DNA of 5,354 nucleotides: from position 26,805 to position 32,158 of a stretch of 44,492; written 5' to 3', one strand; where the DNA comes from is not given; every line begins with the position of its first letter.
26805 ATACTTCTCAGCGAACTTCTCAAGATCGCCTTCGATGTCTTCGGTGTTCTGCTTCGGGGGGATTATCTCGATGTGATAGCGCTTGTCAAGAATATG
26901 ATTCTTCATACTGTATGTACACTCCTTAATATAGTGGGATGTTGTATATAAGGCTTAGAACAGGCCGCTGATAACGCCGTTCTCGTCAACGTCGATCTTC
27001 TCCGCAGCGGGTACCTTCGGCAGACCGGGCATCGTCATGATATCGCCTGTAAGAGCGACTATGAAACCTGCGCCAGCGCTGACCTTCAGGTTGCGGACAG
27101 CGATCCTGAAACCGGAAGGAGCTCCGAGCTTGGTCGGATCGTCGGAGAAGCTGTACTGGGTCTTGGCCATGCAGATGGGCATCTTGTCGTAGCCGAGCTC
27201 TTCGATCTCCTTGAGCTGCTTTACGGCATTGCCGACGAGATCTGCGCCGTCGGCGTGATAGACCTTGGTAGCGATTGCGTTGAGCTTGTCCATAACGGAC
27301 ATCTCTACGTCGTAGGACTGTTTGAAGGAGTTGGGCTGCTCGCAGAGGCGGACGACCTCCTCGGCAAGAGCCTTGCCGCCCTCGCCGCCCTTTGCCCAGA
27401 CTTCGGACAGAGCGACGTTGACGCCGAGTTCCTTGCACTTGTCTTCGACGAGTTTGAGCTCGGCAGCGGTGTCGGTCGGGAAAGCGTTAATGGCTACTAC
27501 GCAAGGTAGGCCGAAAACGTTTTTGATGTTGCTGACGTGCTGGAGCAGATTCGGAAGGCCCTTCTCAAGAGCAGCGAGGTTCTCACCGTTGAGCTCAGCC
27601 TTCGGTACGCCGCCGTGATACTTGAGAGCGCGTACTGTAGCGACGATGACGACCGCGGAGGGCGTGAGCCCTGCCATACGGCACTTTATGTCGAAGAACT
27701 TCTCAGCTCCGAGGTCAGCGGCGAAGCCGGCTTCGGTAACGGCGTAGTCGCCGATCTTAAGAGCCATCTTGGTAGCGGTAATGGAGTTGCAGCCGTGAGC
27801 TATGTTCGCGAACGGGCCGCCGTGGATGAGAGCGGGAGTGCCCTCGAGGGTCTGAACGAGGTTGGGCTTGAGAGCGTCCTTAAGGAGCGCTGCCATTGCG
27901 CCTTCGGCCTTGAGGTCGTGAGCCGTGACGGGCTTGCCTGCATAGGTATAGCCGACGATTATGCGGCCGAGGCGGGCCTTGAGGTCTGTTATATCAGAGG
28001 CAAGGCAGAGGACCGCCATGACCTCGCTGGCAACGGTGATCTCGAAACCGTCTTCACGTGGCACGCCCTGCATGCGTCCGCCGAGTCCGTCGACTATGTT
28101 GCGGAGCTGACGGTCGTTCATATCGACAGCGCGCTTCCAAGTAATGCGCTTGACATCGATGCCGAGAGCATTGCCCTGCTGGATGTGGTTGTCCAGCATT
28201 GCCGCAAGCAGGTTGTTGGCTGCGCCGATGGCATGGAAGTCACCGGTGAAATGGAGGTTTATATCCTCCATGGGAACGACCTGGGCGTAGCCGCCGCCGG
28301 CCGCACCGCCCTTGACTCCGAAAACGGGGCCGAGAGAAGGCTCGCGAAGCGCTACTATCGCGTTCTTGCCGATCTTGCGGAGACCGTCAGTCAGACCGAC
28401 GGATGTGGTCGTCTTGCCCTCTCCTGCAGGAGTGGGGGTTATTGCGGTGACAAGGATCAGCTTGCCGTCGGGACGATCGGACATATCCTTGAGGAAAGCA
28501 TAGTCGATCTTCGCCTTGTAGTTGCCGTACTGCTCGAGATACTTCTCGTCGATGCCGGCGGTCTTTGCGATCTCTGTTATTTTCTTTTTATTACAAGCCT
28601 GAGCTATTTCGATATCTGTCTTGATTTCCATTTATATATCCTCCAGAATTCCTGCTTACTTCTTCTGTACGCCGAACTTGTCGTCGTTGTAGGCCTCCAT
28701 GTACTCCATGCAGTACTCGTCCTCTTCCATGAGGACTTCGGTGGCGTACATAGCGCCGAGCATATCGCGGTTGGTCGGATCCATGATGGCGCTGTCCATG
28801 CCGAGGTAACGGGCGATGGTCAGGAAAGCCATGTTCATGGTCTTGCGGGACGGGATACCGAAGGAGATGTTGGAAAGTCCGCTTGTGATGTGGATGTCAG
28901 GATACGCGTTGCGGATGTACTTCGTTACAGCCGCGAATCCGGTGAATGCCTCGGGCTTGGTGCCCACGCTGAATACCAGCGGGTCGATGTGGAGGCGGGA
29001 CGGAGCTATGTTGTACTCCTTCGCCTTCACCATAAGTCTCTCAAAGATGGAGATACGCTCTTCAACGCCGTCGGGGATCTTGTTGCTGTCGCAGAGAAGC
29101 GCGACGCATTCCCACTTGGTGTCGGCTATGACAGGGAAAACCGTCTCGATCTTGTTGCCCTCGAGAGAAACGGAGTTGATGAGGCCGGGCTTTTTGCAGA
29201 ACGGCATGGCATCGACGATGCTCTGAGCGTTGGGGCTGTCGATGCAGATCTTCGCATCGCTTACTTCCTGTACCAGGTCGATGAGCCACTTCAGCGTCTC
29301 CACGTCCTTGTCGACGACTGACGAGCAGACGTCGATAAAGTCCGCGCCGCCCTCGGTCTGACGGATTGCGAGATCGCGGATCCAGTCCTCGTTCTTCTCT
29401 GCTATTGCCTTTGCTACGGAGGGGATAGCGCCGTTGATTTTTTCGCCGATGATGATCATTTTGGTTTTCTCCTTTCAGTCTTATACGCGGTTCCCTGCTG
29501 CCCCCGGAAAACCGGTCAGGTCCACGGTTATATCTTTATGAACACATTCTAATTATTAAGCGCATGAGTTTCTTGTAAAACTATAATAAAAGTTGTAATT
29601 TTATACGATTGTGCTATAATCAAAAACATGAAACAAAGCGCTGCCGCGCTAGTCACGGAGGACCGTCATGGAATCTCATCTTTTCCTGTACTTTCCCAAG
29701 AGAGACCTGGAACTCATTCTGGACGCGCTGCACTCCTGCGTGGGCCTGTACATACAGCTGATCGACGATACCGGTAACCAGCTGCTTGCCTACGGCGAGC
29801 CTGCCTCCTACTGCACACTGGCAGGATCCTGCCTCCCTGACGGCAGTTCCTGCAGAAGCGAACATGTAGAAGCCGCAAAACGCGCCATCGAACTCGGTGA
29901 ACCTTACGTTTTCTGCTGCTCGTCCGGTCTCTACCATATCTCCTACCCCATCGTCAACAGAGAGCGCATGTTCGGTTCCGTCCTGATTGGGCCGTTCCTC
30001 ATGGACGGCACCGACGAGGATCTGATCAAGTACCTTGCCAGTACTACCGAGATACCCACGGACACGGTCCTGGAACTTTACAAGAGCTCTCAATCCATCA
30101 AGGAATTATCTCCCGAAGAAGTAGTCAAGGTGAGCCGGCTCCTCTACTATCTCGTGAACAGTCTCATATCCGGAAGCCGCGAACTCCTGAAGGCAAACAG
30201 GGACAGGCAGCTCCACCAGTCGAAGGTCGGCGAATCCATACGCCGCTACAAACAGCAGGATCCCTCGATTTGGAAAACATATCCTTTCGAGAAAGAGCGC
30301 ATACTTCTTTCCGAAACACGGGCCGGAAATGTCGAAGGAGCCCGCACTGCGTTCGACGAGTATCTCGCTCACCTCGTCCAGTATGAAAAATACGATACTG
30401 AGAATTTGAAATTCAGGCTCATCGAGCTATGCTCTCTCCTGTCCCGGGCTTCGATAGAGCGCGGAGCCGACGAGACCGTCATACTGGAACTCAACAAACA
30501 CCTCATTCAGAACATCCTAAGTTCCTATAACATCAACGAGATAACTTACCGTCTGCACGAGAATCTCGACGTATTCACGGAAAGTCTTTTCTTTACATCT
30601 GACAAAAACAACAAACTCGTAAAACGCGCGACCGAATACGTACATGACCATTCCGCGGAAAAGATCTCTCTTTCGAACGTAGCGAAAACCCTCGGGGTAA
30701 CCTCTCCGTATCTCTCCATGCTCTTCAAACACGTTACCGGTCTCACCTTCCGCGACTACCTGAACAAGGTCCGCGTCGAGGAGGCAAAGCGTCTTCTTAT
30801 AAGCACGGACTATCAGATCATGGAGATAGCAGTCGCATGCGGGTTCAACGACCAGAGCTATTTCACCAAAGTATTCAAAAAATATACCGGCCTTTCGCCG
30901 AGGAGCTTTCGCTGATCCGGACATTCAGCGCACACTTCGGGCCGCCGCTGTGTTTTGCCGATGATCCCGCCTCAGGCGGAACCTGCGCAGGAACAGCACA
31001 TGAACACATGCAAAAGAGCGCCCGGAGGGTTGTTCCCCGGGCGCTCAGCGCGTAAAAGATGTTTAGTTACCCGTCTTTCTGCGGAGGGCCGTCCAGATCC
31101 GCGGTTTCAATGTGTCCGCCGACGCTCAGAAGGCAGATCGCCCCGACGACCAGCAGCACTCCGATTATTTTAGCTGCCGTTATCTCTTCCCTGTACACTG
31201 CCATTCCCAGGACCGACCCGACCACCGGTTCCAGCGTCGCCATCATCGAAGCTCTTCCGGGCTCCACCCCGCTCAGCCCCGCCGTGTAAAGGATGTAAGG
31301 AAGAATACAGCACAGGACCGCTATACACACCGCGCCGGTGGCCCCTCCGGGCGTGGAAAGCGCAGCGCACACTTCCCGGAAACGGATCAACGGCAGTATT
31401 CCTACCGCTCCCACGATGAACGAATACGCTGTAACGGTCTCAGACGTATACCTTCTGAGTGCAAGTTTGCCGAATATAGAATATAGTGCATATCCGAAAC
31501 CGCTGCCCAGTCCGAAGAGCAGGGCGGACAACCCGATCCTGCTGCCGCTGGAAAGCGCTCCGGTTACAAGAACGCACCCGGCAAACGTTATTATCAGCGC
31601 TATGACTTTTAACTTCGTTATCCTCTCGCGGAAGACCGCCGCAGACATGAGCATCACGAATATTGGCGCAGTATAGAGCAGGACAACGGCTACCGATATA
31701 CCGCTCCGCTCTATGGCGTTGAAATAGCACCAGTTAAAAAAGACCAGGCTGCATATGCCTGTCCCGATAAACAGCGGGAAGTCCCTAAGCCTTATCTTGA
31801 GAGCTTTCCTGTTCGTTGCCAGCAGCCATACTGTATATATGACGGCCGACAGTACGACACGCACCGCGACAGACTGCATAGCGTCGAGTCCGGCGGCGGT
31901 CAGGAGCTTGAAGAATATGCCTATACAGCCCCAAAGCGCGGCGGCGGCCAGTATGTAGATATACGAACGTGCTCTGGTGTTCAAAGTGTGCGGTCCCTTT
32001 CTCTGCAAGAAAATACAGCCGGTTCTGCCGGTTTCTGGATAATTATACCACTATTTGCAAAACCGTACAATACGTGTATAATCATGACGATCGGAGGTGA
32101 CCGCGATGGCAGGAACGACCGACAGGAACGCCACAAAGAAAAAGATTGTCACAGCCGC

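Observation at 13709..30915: Corrinoid/THF methyl-oxidation supercluster lacking any recognisable substrate methyltransferase or Fe-S activator, with the corrinoid protein wired to a CoA-transferase and an acyl-CoA ligase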

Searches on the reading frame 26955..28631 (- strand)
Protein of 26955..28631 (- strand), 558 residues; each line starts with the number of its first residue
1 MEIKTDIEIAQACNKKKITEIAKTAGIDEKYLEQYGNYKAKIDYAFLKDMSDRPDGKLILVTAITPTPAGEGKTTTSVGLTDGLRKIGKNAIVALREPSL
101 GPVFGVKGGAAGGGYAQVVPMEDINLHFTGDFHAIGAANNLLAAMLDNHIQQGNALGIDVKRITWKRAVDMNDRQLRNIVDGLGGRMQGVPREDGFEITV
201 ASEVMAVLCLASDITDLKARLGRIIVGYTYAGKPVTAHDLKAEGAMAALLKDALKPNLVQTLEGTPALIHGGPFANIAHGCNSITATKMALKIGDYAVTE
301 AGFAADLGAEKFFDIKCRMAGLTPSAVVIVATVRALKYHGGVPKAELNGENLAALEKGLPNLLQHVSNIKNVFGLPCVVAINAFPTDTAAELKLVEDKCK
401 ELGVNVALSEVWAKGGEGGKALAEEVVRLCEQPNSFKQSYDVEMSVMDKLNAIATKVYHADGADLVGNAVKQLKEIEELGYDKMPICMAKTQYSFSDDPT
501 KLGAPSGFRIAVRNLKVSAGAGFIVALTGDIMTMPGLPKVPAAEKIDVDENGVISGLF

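Call 3: search_protein_families(library=pfam, proteins=[window:26955-28631:-])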
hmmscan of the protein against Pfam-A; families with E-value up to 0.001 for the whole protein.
window:26955-28631:- (558 aa): 1 family
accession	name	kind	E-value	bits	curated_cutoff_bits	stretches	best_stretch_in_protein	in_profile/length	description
PF01268.25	FTHFS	-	5.3e-276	916.6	27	1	4-558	1-556/556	Formate--tetrahydrofolate ligase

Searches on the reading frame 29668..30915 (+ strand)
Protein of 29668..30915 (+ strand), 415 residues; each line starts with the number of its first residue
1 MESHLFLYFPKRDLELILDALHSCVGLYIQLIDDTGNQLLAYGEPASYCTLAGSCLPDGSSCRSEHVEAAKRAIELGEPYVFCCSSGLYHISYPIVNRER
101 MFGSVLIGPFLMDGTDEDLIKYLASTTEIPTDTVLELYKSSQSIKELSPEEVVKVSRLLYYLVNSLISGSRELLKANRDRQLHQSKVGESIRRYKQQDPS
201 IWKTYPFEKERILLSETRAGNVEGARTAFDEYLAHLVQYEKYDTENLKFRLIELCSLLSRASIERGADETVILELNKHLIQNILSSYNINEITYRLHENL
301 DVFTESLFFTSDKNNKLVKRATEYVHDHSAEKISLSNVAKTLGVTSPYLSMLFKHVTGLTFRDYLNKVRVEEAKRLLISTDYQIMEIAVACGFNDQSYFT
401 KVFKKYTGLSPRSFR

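Call 4: search_protein_families(library=pfam, proteins=[window:29668-30915:+])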
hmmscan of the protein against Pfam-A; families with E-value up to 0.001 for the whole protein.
window:29668-30915:+ (415 aa): 3 families
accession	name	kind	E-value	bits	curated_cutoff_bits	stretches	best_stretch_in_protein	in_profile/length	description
PF10114.15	PocR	-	9.7e-26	90.9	23.9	1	11-168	5-159/162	Sensory domain found in PocR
PF12833.13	HTH_18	-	5.6e-25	87.9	33.6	1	339-415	2-78/80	Helix-turn-helix domain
PF00165.29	HTH_AraC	-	3e-17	62.7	26.6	1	379-415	6-41/42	Bacterial regulatory helix-turn-helix proteins, AraC family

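Call 6: search_protein_families(library=ncbifam, proteins=[window:29668-30915:+])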
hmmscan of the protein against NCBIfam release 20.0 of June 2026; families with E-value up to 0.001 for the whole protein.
window:29668-30915:+ (415 aa): 32 families (the best 25 are shown)
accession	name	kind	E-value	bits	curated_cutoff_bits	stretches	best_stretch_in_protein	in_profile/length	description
NF047788.1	TransRegPocR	equivalog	6.9e-28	97.8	500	2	307-415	180-288/296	transcriptional regulator PocR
TIGR04094.1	adjacent_YSIRK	equivalog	4.8e-25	88.3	200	1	105-415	73-383/383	YSIRK-targeted surface antigen transcriptional regulator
NF047455.1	TF_Staph_AryK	equivalog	2.1e-22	79.2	850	1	310-415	151-256/759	transcriptional regulator AryK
NF049932.1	TranspRegBtr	equivalog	5.8e-21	74.6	900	1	301-414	150-262/531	bacillibactin transport transcriptional regulator Btr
NF007860.0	PRK10572.1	equivalog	6.9e-21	74.3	208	1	314-415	181-282/292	arabinose operon transcriptional regulator AraC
NF007693.0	PRK10371.1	equivalog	1.3e-17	64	253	1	311-415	193-297/309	transcriptional regulator MelR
NF033869.1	viru_reg_Rsp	equivalog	2.9e-17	62.4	400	1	313-415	144-246/701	AraC family transcriptional regulator Rsp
NF010028.0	PRK13503.1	equivalog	3e-17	62.9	288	1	307-415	162-270/278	HTH-type transcriptional activator RhaS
NF010026.0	PRK13501.1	equivalog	1.5e-14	53.9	363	1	335-415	195-275/290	HTH-type transcriptional activator RhaR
TIGR02297.1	HpaA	equivalog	2.9e-14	53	274.65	1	316-415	186-285/287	4-hydroxyphenylacetate catabolism regulatory protein HpaA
NF049968.1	QhpR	equivalog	2.7e-13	49.7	250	1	310-415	179-284/284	AraC-like transcriptional regulator QhpR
NF041686.2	ant_diox_reg_AndR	equivalog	7.3e-13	48.8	350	1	311-411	212-314/321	anthranilate 1,2-dioxygenase regulatory protein AndR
NF010025.2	PRK13500.1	equivalog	5.1e-12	45.9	525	1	339-415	199-275/282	HTH-type transcriptional activator RhaR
NF006902.0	PRK09393.1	equivalog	2.3e-11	43.5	425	1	314-415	218-319/327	transcriptional regulator FtrA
NF010027.0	PRK13502.1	equivalog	2.8e-11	43.4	384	1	349-415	209-275/282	HTH-type transcriptional activator RhaR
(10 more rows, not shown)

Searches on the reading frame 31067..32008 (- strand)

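Call 4: search_protein_families(library=pfam, proteins=[window:31067-32008:-])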
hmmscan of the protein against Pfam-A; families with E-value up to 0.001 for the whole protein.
window:31067-32008:- (313 aa): 2 families
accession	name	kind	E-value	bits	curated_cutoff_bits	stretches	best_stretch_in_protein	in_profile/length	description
PF00892.27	EamA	-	3.8e-41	141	28.2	2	15-149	3-134/135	EamA-like transporter family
PF03151.22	TPT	-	1.6e-05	24.9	30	1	48-291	36-287/291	Triose-phosphate Transporter family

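Call 79: search_protein_families(library=ncbifam, proteins=[window:31067-32008:-], max_evalue=0.00001)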
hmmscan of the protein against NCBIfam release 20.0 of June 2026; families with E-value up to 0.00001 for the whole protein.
window:31067-32008:- (313 aa): 4 families
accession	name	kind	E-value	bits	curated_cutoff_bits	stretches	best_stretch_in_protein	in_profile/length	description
TIGR00950.1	2A78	equivalog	4.2e-40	137.8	230.2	1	26-290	1-262/264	carboxylate/amino acid/amine transporter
NF007823.0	PRK10532.1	equivalog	8.7e-11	41.5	354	1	32-290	34-275/295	threonine/homoserine exporter RhtA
NF050091.1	ArAmAcExpYddG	equivalog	7.8e-10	38.7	300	1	21-205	12-194/285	aromatic amino acid exporter YddG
NF008432.0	PRK11272.1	equivalog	1.6e-06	27.6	270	1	24-298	20-289/294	drug/metabolite exporter YedA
